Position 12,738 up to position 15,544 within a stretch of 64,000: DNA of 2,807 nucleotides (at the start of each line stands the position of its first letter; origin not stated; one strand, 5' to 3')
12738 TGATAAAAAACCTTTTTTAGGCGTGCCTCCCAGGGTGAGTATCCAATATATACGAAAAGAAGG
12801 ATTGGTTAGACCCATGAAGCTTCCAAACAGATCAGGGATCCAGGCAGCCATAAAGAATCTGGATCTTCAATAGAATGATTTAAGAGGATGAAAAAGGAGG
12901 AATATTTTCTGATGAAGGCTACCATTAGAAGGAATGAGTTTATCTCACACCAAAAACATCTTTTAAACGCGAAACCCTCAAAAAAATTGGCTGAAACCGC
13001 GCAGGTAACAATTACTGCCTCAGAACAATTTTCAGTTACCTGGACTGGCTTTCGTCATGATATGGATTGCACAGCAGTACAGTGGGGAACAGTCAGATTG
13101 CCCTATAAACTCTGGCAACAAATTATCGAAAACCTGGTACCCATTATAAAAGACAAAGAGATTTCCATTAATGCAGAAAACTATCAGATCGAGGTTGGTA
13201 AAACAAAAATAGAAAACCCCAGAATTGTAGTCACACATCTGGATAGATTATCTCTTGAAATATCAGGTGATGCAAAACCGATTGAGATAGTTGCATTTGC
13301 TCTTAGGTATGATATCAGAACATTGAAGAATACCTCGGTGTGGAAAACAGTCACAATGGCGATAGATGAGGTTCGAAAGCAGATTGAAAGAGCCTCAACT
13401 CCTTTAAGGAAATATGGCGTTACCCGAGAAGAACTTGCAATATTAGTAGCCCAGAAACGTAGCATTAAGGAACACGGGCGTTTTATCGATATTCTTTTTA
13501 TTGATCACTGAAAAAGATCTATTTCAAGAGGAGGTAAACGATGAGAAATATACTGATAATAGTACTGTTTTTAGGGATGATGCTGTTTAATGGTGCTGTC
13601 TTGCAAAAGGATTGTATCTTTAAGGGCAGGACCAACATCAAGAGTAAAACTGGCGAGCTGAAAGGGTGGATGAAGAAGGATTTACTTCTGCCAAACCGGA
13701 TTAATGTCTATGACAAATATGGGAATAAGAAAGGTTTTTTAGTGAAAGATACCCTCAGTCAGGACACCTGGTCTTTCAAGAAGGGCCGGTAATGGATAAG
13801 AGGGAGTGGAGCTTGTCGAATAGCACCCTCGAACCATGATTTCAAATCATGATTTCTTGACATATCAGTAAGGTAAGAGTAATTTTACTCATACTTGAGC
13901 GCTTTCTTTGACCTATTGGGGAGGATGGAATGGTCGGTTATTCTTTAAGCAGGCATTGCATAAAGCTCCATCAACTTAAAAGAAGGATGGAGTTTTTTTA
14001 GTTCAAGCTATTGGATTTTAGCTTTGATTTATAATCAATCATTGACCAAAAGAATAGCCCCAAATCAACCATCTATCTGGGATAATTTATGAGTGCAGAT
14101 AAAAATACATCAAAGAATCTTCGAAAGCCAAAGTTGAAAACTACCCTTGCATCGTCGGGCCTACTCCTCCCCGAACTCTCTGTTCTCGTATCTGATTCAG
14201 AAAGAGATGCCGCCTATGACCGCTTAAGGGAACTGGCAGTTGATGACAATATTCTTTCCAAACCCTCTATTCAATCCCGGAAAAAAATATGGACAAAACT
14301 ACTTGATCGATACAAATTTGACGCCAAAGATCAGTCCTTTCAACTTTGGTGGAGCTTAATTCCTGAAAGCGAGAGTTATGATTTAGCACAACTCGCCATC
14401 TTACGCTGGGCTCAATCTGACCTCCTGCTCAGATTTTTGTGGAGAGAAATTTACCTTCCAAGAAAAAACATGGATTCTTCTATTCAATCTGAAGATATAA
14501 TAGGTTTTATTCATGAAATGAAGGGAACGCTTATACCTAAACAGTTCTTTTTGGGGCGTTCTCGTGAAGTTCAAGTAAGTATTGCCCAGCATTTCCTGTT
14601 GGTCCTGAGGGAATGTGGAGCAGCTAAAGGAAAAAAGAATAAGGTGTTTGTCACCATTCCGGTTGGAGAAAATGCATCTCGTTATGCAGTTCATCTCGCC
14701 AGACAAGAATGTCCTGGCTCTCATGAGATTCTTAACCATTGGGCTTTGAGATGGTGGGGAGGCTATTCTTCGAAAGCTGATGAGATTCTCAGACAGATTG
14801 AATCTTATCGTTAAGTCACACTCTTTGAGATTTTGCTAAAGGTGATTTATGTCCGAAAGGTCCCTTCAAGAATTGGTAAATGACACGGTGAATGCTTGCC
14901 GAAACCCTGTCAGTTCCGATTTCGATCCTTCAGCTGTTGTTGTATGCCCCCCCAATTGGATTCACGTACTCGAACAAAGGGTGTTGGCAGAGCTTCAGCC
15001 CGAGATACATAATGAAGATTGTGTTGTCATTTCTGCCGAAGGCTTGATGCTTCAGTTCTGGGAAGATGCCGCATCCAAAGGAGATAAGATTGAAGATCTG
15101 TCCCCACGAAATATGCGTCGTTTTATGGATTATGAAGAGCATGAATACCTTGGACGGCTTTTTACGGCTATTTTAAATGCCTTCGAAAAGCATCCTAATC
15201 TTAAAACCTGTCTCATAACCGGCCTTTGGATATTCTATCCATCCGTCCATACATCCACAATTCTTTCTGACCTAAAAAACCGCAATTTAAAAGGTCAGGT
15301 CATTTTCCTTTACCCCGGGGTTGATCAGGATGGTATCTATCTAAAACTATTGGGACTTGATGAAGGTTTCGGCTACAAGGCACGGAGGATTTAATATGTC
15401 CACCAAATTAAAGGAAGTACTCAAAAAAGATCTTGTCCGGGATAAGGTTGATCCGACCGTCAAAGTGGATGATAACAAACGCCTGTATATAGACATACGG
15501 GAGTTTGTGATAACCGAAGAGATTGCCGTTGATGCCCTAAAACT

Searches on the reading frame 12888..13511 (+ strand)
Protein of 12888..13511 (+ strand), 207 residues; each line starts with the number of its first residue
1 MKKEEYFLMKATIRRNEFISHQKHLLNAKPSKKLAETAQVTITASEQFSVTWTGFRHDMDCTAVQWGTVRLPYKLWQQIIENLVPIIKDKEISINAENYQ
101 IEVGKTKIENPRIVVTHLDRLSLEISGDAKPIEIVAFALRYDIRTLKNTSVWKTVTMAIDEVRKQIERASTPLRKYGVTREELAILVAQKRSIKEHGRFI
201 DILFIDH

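Call 44: search_protein_families(library=padloc, proteins=[window:12888-13511:+], max_evalue=0.001)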
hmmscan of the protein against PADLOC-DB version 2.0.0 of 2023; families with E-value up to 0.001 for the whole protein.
window:12888-13511:+ (207 aa): 0 families

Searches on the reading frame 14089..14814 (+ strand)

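Call 75: search_protein_families(library=padloc, proteins=[window:14089-14814:+], max_evalue=0.001)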
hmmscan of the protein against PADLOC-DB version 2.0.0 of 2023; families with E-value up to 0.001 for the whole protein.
window:14089-14814:+ (241 aa): 1 family
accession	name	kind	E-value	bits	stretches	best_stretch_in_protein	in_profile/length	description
PDLC02450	BrxA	-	5.6e-12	43.6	1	17-207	18-197/259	BrxA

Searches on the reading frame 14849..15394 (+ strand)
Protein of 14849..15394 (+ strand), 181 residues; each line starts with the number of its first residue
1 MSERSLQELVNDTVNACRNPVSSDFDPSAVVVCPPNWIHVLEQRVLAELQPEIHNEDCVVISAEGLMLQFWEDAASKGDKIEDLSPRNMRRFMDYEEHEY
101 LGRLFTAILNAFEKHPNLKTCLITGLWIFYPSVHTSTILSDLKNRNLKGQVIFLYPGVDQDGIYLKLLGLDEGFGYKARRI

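Call 75: search_protein_families(library=padloc, proteins=[window:14849-15394:+], max_evalue=0.001)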
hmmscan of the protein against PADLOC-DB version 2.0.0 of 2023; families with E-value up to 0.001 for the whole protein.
window:14849-15394:+ (181 aa): 1 family
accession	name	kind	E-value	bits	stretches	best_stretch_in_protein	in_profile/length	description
PDLC02463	BrxB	-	0.00023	19.3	1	103-169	112-176/193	BrxB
